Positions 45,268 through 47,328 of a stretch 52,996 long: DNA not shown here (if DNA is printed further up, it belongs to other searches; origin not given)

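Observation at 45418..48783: Split SbmA/BacA-ABCD-type importer with atypical accessory domains in both subunits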

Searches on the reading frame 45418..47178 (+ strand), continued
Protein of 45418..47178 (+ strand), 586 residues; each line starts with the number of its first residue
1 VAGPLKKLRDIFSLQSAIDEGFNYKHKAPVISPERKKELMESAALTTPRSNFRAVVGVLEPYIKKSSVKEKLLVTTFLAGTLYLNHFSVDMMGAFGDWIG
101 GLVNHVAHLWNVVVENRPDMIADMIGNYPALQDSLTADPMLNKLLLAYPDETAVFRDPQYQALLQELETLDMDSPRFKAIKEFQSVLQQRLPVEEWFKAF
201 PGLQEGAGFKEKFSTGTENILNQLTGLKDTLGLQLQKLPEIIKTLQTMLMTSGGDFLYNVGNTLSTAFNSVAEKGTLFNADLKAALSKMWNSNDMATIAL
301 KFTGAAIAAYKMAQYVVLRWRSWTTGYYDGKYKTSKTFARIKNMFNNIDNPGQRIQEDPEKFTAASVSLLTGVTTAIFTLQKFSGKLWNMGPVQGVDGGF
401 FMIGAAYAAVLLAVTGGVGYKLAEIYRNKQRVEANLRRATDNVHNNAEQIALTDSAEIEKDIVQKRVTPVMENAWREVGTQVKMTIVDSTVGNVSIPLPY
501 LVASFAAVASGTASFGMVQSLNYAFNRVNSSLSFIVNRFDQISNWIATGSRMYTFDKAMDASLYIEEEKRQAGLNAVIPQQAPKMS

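Call 21: find_encoding_contigs(protein=P0011, flank=10000, max_places=3)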
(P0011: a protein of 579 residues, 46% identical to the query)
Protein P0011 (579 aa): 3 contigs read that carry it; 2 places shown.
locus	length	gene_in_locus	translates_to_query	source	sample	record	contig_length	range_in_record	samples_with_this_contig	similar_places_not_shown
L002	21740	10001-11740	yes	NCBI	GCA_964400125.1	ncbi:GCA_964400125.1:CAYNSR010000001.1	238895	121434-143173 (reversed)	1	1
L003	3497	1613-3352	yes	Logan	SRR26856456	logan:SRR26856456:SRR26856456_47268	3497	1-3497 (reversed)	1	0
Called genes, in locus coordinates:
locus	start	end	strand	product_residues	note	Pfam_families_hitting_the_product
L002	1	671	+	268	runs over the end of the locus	PF00378:ECH_1, PF16113:ECH_2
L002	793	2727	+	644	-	PF00289:Biotin_carb_N, PF02222:ATP-grasp, PF02786:CPSase_L_D2, PF08443:RimK (weak), PF07478:Dala_Dala_lig_C, PF02785:Biotin_carb_C, PF21139:BT_MCC_alpha (weak), PF00364:Biotin_lipoyl, +2 more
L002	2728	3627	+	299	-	PF00682:HMGL-like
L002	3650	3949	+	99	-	-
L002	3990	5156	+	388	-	PF02771:Acyl-CoA_dh_N, PF02770:Acyl-CoA_dh_M, PF00441:Acyl-CoA_dh_1, PF08028:Acyl-CoA_dh_2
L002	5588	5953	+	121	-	-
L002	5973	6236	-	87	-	-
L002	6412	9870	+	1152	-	PF01558:POR, PF20169:DUF6537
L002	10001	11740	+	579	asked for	PF05992:SbmA_BacA, PF06472:ABC_membrane_2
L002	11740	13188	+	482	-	PF00005:ABC_tran (weak), PF02463:SMC_N (faint), PF00004:AAA (faint), PF00005:ABC_tran (weak)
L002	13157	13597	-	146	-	PF03061:4HBT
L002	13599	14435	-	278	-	PF13489:Methyltransf_23 (weak), PF01209:Ubie_methyltran, PF08241:Methyltransf_11, PF08242:Methyltransf_12 (weak), PF13649:Methyltransf_25, PF13847:Methyltransf_31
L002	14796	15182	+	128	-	PF18291:HU-HIG, PF00216:Bac_DNA_binding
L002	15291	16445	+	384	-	PF21016:RlmN_N, PF04055:Radical_SAM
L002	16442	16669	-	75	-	PF00036:EF-hand_1 (weak), PF13202:EF-hand_5 (weak)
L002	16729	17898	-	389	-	PF03486:HI0933_like, PF22780:HI0933_like_1st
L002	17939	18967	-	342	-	PF00962:A_deaminase, PF19326:AMP_deaminase (weak)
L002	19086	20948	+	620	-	PF00005:ABC_tran, PF02463:SMC_N (faint), PF13555:AAA_29 (faint), PF13238:AAA_18 (faint), PF13304:AAA_21 (faint), PF12848:ABC_tran_Xtn, PF00005:ABC_tran, PF16326:ABC_tran_CTD, +1 more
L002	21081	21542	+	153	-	-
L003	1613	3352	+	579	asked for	PF05992:SbmA_BacA, PF06472:ABC_membrane_2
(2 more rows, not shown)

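Call 23: find_related_loci(query=A1, collection=genome_contigs, flank=6000)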
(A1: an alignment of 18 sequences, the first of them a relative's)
Query A1 (586 aa) in genome_contigs; peptide patterns used: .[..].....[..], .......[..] (x = any residue, [..] = any of these).
117 stretches matched a pattern; 7 encode a relative of the query (tblastn E <= 1e-3); 7 distinct loci.
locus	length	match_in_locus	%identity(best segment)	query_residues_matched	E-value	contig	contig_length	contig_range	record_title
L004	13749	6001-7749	54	1-586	0e+0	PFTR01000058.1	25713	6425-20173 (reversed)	MAG: Alphaproteobacteria bacterium CG_4_9_14_3_um_filter_47_13 CG_4_9_14_3_um_filter_150_scaffold_1972_c, whole genome s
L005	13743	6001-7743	54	1-583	0e+0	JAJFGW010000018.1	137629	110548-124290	MAG: Alphaproteobacteria bacterium isolate OFTM372 OFTM372_17, whole genome shotgun sequence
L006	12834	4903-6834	47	1-582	0e+0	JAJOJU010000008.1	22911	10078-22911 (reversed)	MAG: Alphaproteobacteria bacterium isolate S7C1514 S7CNODE_210_length_22911_cov_5.767688, whole genome shotgun sequence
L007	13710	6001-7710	46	1-585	7e-171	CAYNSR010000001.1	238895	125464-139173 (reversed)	MAG TPA_asm: uncultured Micavibrio sp. isolate SRP329715_co2_148 genome assembly, contig: NODE_69_length_238895_cov_15.5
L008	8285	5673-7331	48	4-571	1e-167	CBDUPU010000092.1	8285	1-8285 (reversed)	MAG TPA_asm: uncultured Rhodospirillales bacterium isolate SRR22808126_concoct_9 genome assembly, contig: ERZ25043457.54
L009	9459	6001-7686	43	5-573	2e-160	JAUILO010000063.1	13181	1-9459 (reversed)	MAG: Alphaproteobacteria bacterium isolate Co_bin.48 NODE_26177_length_13181_cov_0.994408, whole genome shotgun sequence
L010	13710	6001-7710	43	1-585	1e-155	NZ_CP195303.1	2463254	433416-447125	Micavibrio aeruginosavorus strain HCB189 chromosome, complete genome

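Call 26: predict_structure(alignment_id=A1)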
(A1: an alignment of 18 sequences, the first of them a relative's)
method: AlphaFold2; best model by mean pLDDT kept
length: 586 residues; sequences in the alignment: 18
mean_pLDDT: 75.6   pTM: 0.62
mean pLDDT of the five models: 75.6, 71.2, 70.8, 66.3, 61.7
residues with pLDDT >= 90: 12; 70-90: 387; 50-70: 173; < 50: 14
segments of 3 or more residues with pLDDT < 50: 346-348, 580-586
pLDDT, mean of each block of 10 residues (from residue 1): 61 79 78 80 59 69 84 87 90 87 85 86 89 86 86 83 85 86 85 86 63 71 89 88 89 87 87 78 87 88 87 86 81 64 53 59 73 78 77 72 70 67 69 63 57 60 67 73 65 56 66 72 72 66 74 76 79 64 44
secondary structure, 60 per line:
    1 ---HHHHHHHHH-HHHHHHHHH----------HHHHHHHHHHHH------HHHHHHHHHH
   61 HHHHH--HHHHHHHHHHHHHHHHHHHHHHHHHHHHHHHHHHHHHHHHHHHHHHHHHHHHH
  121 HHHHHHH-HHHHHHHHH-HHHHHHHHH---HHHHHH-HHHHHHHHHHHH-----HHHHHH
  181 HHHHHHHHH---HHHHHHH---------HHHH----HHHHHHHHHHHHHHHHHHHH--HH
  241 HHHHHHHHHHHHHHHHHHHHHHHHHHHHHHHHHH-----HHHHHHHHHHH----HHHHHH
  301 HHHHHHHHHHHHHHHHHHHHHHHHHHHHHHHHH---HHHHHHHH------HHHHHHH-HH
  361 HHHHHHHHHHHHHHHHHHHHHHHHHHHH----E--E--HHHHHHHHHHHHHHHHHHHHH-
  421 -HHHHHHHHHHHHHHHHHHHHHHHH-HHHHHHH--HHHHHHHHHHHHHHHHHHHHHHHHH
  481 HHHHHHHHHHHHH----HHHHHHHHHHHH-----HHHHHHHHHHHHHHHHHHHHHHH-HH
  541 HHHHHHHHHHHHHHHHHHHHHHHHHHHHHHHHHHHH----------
elements in order: H4-12 H14-22 H33-44 H51-65 H68-127 H129-137 H139-147 H151-156 H158-169 H175-189 H193-199 H209-212 H217-236 H239-274 H280-290 H295-333 H337-344 H351-357 H359-388 H399-419 H422-445 H447-453 H456-493 H498-509 H515-537 H539-576

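Call 29: fold_search(model_id=the predicted structure, library=pdb)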
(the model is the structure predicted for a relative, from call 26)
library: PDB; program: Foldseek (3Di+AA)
matches with E <= 10: 503; with E <= 0.001: 12
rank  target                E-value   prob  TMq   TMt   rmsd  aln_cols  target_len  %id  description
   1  6tqe_A                2.0e-06  1.00  0.38  0.35  26.6       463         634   20  The structure of ABC transporter Rv1819c without addition of substrate (released 2020-04-01)
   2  9g3d_A                1.7e-05  1.00  0.34  0.50  28.8       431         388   16  Cryo-EM structure of SbmA in the inward-facing-narrow conformation bound to 2 sybodies (released 2025-07-23)
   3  7p34_A                6.7e-05  1.00  0.34  0.49  23.3       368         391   14  Cryo-EM structure of the proton-dependent antibacterial peptide transporter SbmA-FabS11-1 in nanodiscs (released 2021-09-15)
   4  9g3f_B                1.1e-04  1.00  0.33  0.48  23.9       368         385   16  Cryo-EM structure of SbmA in the inward-facing-wide conformation (released 2025-07-23)
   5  9g3d_B                1.8e-04  1.00  0.36  0.51  28.7       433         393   16  Cryo-EM structure of SbmA in the inward-facing-narrow conformation bound to 2 sybodies (released 2025-07-23)
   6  9g3g_B                2.1e-04  1.00  0.36  0.52  28.2       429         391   15  Cryo-EM structure of SbmA in the inward-facing-occluded conformation in lipid nanodiscs (released 2025-07-23)
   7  6jbj_A                2.2e-04  1.00  0.34  0.35  23.3       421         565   15  Cryo-EM structure of human lysosomal cobalamin exporter ABCD4 (released 2019-09-11)
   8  7x0z_A                3.6e-04  1.00  0.31  0.31   9.6       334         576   16  Cryo-EM structure of human ABCD1 E630Q in the presence of ATP and Magnesium in outward-facing state (released 2023-03-22)
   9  7x0z_B                4.7e-04  1.00  0.31  0.31  11.4       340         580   17  Cryo-EM structure of human ABCD1 E630Q in the presence of ATP and Magnesium in outward-facing state (released 2023-03-22)
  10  9rcv_A                7.4e-04  1.00  0.35  0.29  22.7       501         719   11  Structure of the Human Peptide-Loading Complex Arrested by HCMV US6 (released 2025-12-03)
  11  7vx8_A                9.8e-04  1.00  0.32  0.34  11.2       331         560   17  Cryo-EM structure of ATP-bound human very long-chain fatty acid ABC transporter ABCD1 (released 2022-05-18)
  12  9ngj_A                9.8e-04  1.00  0.27  0.27  12.5       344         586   16  CryoEM structure of human ABCD3 bound to Phytanoyl-CoA (released 2025-12-17)
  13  6rai_A                1.0e-03  1.00  0.33  0.33  12.6       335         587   16  Heterodimeric ABC exporter TmrAB in ATP-bound outward-facing occluded conformation (released 2019-07-31)
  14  7rr9_A                1.1e-03  1.00  0.32  0.33  11.8       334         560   15  Cryo-EM Structure of Nanodisc reconstituted ABCD1 in nucleotide bound outward open conformation (released 2022-01-19)
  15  7x1w_B                1.1e-03  1.00  0.30  0.30  11.0       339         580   17  Cryo-EM structure of human ABCD1 E630Q in the presence of ATP in inward-facing state (released 2023-03-22)
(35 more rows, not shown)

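Call 78: search_protein_families(library=ncbifam, proteins=[L002:13599-14435:-, L002:13157-13597:-, L001:8803-9768:-, L002:6412-9870:+], max_evalue=0.00001)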
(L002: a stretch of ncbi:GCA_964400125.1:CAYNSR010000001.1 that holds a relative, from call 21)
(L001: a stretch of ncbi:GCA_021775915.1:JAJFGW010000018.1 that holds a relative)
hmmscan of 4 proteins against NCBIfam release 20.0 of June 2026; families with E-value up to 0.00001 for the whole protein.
L002:13599-14435:- (278 aa): 22 families
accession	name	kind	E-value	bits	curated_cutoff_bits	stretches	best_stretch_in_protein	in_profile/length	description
NF045667.1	MTase_DVU1556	equivalog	1.2e-18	67.3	155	1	45-216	3-167/213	DVU_1556 family methyltransferase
TIGR01934.1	MenG_MenH_UbiE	subfamily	2.5e-14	53.1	158.35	1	57-171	32-145/223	ubiquinone/menaquinone biosynthesis methyltransferase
NF001244.0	PRK00216.1-5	equivalog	6.5e-13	48.5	216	1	57-172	41-158/236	bifunctional demethylmenaquinone methyltransferase/2-methoxy-6-polyprenyl-1,4-benzoquinol methylase UbiE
NF045825.1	FAmtase_mtf2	equivalog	2.2e-11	43.5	400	1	66-166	60-157/248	fatty-acid O-methyltransferase Mtf2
NF041675.1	sarc_dimgly_tmase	equivalog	3.9e-11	43.4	550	1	63-216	65-217/278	sarcosine/dimethylglycine N-methyltransferase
NF052510.1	methyltran_MpqE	exception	2.7e-10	40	335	1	57-162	39-146/234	methyl-plastoquinone biosynthesis methyltransferase MpqE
NF045823.1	PthPhpthDimycoMt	equivalog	3.1e-10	39.7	300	1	66-170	68-169/256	phthiotriol/phenolphthiotriol dimycocerosates methyltransferase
NF047649.1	MTase_UXPK_star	exception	3.1e-10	39.5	460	1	66-167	79-181/283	methyltransferase/UXPK-star double selenoprotein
NF001242.0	PRK00216.1-3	equivalog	7.8e-10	38.6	351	1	60-163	64-171/258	bifunctional demethylmenaquinone methyltransferase/2-methoxy-6-polyprenyl-1,4-benzoquinol methylase UbiE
NF041537.1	ArsM_AhpD_UU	exception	2.7e-09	36.3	510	1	66-180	78-194/345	arsenite methyltransferase/AhpD domain selenoprotein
NF041536.1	ArsM_DUF2284_UU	exception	9.7e-09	34.1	575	1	66-169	78-182/459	arsenite methyltransferase/DUF2284 domain selenoprotein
NF043040.1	corrin_prot_MT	hypoth_equivalog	1.5e-08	34.4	180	1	56-174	32-154/216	corrinoid protein-associated methyltransferase CpaM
NF040539.1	AST_met_ArsM_2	exception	1.7e-08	34.6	240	1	50-172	42-168/262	putative arsinothricin biosynthesis methyltransferase ArsM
NF041943.1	GPPMT_Stmyces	equivalog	4.8e-08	33.2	400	1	42-195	54-204/272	geranyl diphosphate 2-C-methyltransferase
NF008823.0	PRK11873.1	subfamily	1.8e-07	30.9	263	1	66-213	79-227/272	arsenite methyltransferase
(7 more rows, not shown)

L002:13157-13597:- (146 aa): 5 families
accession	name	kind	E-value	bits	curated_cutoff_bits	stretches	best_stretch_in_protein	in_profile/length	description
NF007631.0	PRK10293.1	equivalog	1.2e-34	119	226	1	1-137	1-135/136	1,4-dihydroxy-2-naphthoyl-CoA hydrolase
NF007607.0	PRK10254.1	equivalog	6.1e-34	117.1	237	1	1-137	1-135/137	proofreading thioesterase EntH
TIGR00369.1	unchar_dom_1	domain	4.2e-33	113.9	36.6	1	21-137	2-117/117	hotdog fold thioesterase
NF047425.1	MenI_Listeria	exception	2.4e-25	88.6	185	1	22-138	4-119/122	1,4-dihydroxy-2-naphthoyl-CoA hydrolase MenI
TIGR02286.1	PaaD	equivalog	2e-09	37.6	118.9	1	24-130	3-106/114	hydroxyphenylacetyl-CoA thioesterase PaaI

L001:8803-9768:- (321 aa): 0 families

L002:6412-9870:+ (1152 aa): 16 families
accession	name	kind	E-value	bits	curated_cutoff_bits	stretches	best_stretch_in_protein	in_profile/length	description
NF009589.0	PRK13030.1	subfamily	0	1576.5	816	1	3-1150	11-1165/1170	indolepyruvate ferredoxin oxidoreductase family protein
NF009588.0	PRK13029.1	subfamily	0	1557.3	952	1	3-1149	11-1183/1196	indolepyruvate ferredoxin oxidoreductase family protein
TIGR03336.1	IOR_alpha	equivalog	8.6e-34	116.8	650.9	1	104-679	64-588/595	indolepyruvate ferredoxin oxidoreductase subunit alpha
NF005322.0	PRK06853.1-2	equivalog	8.3e-20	71.4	237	1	718-919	4-194/197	indolepyruvate oxidoreductase subunit beta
NF004915.0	PRK06274.1-1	equivalog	2.9e-15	56.2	274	1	720-911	3-185/194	indolepyruvate oxidoreductase subunit beta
NF005323.0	PRK06853.1-3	equivalog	4.3e-15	56.2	238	1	718-917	5-194/197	indolepyruvate oxidoreductase subunit beta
TIGR03334.1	IOR_beta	equivalog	4.4e-14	52.9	205.8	1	720-915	1-188/189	indolepyruvate ferredoxin oxidoreductase subunit beta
NF005326.0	PRK06853.1-6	equivalog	1e-11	45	348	1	719-920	3-198/202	indolepyruvate oxidoreductase subunit beta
NF005328.0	PRK06853.2-2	equivalog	1.3e-10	41.3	240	1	720-914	4-179/192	indolepyruvate oxidoreductase subunit beta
NF005324.0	PRK06853.1-4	equivalog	1.6e-10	41.2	222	1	720-830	3-114/196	indolepyruvate oxidoreductase subunit beta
NF006179.0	PRK08312.1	subfamily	2.3e-10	40.2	348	1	721-1133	13-467/514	indolepyruvate oxidoreductase subunit beta family protein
NF005325.0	PRK06853.1-5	equivalog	6.2e-10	39.1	230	1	719-915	3-188/192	indolepyruvate oxidoreductase subunit beta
NF005329.0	PRK06853.2-4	equivalog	1.2e-08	35.4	267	1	721-793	3-78/175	indolepyruvate oxidoreductase subunit beta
NF004917.0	PRK06274.1-3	equivalog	1.4e-07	31.7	284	1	720-893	3-166/203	indolepyruvate oxidoreductase subunit beta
NF005327.0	PRK06853.2-1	equivalog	3.9e-07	30.1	242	1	720-797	4-77/194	indolepyruvate oxidoreductase subunit beta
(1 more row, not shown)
